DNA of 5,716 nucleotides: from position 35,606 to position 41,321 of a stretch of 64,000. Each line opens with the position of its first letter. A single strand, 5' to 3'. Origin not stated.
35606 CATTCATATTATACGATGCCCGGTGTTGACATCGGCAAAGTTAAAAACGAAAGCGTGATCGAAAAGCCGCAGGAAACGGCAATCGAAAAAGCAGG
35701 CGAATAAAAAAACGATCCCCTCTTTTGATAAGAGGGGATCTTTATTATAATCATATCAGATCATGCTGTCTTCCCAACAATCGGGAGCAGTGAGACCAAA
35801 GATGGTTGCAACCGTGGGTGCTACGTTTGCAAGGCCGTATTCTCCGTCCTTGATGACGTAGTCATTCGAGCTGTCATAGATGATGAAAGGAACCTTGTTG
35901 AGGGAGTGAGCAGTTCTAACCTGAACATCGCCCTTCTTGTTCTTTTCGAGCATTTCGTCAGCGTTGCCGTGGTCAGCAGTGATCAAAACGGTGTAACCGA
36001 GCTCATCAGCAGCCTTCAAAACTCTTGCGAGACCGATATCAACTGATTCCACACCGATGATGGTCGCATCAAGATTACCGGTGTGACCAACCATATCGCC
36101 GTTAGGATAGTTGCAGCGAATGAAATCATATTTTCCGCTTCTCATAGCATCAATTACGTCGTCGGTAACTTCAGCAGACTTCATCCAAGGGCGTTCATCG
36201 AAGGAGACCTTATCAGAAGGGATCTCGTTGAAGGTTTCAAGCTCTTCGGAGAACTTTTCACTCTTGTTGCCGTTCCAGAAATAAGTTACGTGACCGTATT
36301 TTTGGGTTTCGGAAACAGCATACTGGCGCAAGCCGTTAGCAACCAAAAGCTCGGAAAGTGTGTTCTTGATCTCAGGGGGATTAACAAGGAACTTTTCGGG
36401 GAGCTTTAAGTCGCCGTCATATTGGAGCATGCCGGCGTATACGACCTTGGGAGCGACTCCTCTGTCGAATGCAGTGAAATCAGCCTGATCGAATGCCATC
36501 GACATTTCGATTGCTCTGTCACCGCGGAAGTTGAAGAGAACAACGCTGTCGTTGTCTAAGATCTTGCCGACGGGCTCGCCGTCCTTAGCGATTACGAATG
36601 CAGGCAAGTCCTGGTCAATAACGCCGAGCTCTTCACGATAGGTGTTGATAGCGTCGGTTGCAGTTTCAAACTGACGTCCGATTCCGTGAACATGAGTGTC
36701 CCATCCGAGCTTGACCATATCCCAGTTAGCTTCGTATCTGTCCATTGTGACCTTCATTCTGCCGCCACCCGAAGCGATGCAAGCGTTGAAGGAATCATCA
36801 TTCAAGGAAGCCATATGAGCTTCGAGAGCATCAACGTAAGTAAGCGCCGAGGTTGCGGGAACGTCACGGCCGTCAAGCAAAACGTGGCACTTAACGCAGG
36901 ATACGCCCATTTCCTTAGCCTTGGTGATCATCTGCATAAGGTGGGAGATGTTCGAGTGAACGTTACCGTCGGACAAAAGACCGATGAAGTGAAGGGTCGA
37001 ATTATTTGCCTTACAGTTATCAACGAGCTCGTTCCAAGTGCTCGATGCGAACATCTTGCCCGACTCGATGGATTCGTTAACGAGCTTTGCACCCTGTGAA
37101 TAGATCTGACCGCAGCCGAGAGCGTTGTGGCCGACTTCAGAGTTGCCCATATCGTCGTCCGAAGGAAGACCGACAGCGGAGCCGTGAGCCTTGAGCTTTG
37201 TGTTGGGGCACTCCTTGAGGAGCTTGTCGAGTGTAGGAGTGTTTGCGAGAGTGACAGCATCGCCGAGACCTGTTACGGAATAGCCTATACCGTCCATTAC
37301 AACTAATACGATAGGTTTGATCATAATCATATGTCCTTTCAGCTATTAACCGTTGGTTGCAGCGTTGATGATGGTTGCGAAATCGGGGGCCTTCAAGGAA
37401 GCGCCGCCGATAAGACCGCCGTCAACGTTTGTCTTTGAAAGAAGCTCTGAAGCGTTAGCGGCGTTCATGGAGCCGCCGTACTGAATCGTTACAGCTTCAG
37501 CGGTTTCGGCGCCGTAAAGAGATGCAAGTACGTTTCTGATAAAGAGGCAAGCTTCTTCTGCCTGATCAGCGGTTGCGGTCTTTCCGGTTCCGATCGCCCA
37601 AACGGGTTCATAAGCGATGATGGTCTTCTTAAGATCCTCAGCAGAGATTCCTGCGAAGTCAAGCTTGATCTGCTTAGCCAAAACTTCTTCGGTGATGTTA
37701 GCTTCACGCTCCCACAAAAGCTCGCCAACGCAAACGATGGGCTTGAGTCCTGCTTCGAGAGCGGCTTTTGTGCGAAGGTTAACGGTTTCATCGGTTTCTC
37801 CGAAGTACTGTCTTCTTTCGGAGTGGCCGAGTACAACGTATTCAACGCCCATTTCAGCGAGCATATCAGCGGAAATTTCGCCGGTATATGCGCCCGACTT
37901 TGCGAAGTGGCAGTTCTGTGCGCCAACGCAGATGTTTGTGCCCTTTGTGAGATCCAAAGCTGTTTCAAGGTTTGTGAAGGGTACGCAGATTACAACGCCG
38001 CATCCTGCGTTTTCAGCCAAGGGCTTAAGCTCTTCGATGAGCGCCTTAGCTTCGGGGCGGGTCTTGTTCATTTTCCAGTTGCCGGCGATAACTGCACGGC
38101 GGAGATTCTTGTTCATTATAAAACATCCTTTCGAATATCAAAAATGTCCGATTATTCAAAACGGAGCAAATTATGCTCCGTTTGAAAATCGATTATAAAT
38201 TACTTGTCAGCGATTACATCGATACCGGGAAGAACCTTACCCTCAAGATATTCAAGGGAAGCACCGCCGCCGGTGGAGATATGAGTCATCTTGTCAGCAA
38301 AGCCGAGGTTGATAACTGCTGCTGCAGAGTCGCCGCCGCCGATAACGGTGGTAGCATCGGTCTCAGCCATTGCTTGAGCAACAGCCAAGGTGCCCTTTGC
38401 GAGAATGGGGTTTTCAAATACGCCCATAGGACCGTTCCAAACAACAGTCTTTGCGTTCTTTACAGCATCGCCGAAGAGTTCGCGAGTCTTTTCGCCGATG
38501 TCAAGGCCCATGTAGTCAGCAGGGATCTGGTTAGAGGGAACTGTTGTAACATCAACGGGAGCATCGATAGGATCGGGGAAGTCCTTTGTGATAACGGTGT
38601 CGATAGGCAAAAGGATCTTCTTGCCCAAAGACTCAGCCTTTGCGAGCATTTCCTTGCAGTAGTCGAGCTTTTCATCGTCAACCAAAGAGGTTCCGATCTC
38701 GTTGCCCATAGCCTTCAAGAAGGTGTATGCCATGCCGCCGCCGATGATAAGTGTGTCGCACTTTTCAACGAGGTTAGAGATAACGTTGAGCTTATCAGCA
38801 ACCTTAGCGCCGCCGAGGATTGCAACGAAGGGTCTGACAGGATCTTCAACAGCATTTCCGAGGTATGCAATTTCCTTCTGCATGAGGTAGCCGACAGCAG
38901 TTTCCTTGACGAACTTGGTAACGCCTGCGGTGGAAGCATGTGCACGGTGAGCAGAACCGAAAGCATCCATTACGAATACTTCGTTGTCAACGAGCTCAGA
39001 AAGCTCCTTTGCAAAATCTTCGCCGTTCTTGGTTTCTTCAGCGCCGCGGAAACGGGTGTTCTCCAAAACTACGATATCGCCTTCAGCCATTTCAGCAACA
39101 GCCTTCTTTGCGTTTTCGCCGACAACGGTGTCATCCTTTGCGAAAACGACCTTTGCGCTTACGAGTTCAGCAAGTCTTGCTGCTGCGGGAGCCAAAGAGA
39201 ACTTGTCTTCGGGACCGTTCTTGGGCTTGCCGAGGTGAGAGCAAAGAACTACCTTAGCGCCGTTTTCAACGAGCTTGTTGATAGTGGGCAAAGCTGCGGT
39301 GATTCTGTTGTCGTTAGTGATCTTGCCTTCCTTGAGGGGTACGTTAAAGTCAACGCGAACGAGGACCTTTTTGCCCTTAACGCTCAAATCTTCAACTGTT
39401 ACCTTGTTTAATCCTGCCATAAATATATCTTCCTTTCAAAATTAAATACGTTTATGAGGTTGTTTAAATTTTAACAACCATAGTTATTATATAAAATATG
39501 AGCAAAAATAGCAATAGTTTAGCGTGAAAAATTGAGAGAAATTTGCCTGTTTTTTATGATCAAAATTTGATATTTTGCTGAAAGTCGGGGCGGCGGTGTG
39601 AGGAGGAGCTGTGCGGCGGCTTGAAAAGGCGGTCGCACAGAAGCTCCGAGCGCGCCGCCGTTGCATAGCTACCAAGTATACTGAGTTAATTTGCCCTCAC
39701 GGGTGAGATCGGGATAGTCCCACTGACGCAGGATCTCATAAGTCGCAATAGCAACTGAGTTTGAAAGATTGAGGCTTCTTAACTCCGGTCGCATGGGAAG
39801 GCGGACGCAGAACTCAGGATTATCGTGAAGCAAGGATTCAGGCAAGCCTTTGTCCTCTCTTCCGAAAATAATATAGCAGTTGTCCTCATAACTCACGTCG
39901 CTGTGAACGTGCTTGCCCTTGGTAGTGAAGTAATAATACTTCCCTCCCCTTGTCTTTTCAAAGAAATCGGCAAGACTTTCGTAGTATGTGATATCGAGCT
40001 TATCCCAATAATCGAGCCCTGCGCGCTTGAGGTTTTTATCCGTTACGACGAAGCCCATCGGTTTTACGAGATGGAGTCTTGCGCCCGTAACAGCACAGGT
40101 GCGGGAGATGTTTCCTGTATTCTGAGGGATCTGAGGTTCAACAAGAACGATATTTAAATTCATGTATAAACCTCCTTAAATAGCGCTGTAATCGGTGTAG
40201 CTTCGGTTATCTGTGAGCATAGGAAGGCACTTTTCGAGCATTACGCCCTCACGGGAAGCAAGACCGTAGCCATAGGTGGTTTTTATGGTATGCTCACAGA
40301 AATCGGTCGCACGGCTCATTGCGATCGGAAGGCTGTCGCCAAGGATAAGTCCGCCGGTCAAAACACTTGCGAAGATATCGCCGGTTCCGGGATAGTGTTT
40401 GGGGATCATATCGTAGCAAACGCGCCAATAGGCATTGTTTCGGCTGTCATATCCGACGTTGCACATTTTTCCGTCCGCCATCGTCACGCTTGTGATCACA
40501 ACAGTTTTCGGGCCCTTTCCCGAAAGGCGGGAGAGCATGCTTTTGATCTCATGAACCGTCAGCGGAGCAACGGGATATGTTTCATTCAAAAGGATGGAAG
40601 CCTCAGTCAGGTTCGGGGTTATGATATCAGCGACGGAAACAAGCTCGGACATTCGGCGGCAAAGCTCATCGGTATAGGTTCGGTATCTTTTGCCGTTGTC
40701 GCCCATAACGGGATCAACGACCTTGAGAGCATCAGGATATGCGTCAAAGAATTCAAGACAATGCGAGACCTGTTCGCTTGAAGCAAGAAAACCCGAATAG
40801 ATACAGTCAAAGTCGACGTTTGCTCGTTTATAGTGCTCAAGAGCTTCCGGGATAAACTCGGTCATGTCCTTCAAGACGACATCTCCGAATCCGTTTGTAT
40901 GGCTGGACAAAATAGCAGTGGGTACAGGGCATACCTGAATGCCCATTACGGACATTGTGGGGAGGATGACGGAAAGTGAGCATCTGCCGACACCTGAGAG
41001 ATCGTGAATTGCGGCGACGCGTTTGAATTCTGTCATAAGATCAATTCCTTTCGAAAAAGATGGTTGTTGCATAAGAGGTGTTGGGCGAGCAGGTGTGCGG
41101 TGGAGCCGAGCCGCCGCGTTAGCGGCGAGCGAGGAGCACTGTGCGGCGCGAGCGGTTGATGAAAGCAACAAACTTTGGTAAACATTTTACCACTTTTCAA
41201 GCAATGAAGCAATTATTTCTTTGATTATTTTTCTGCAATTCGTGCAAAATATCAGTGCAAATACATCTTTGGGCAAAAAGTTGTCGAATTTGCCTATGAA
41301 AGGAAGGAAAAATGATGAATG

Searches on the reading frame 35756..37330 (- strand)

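Call 46: search_protein_families(library=pfam, proteins=[window:35756-37330:-], max_evalue=0.0001)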
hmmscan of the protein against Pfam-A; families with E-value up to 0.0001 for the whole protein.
window:35756-37330:- (524 aa): 3 families
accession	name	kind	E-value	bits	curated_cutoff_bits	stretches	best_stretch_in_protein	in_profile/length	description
PF01676.23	Metalloenzyme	-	1.6e-70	238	24.3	1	5-514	1-251/252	Metalloenzyme superfamily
PF06415.18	iPGM_N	-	8e-65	218.8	27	1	84-305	1-216/217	BPG-independent PGAM N-terminus (iPGM_N)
PF01663.27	Phosphodiest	-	1.4e-05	25.3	23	1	347-462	104-226/342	Type I phosphodiesterase / nucleotide pyrophosphatase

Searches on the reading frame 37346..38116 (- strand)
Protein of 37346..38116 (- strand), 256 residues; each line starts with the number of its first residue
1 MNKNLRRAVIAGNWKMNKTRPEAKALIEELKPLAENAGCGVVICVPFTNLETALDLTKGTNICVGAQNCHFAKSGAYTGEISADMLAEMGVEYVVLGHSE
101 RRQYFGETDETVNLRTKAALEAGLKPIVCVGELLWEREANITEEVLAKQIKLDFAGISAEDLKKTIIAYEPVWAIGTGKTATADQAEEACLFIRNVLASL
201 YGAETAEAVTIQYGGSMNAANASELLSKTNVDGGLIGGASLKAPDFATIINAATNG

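Call 46: search_protein_families(library=pfam, proteins=[window:37346-38116:-], max_evalue=0.0001)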
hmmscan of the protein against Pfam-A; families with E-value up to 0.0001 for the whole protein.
window:37346-38116:- (256 aa): 1 family
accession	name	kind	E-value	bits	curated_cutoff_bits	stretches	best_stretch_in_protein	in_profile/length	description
PF00121.24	TIM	-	4.8e-97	324.7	20.1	1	9-253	2-245/245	Triosephosphate isomerase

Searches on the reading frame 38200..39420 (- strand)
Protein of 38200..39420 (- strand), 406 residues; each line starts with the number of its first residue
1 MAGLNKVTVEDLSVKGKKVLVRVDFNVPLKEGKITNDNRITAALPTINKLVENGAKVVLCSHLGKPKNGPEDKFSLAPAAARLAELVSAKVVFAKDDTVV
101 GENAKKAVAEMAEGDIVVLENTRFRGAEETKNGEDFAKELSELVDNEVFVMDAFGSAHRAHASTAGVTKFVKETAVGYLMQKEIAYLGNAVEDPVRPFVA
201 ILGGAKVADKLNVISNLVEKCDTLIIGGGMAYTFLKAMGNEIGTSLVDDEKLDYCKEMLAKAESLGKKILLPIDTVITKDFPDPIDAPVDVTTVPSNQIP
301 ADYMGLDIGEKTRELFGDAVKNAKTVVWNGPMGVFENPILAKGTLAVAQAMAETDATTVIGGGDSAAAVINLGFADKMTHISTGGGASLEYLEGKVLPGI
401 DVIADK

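Call 47: search_protein_families(library=pfam, proteins=[window:38200-39420:-], max_evalue=0.0001)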
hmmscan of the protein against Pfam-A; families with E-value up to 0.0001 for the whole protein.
window:38200-39420:- (406 aa): 1 family
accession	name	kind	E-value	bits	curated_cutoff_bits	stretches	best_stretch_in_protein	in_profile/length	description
PF00162.24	PGK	-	6.4e-154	513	27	1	9-395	1-379/379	Phosphoglycerate kinase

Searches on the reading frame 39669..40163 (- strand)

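Call 47: search_protein_families(library=pfam, proteins=[window:39669-40163:-], max_evalue=0.0001)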
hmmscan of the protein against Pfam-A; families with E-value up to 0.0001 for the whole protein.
window:39669-40163:- (164 aa): 1 family
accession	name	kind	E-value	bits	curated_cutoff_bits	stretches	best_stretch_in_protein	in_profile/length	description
PF00588.24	SpoU_methylase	-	1.5e-35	122.8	29.7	1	3-142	2-142/142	SpoU rRNA Methylase family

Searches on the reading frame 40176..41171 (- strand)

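Call 47: search_protein_families(library=pfam, proteins=[window:40176-41171:-], max_evalue=0.0001)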
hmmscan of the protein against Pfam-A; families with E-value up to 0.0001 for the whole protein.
window:40176-41171:- (331 aa): 2 families
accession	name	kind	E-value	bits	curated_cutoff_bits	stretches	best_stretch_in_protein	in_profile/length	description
PF08543.17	Phos_pyr_kin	-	5.1e-25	88.7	27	1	71-303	13-239/246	Phosphomethylpyrimidine kinase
PF00294.29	PfkB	-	5.2e-07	29.7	25.8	1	170-288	173-282/302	pfkB family carbohydrate kinase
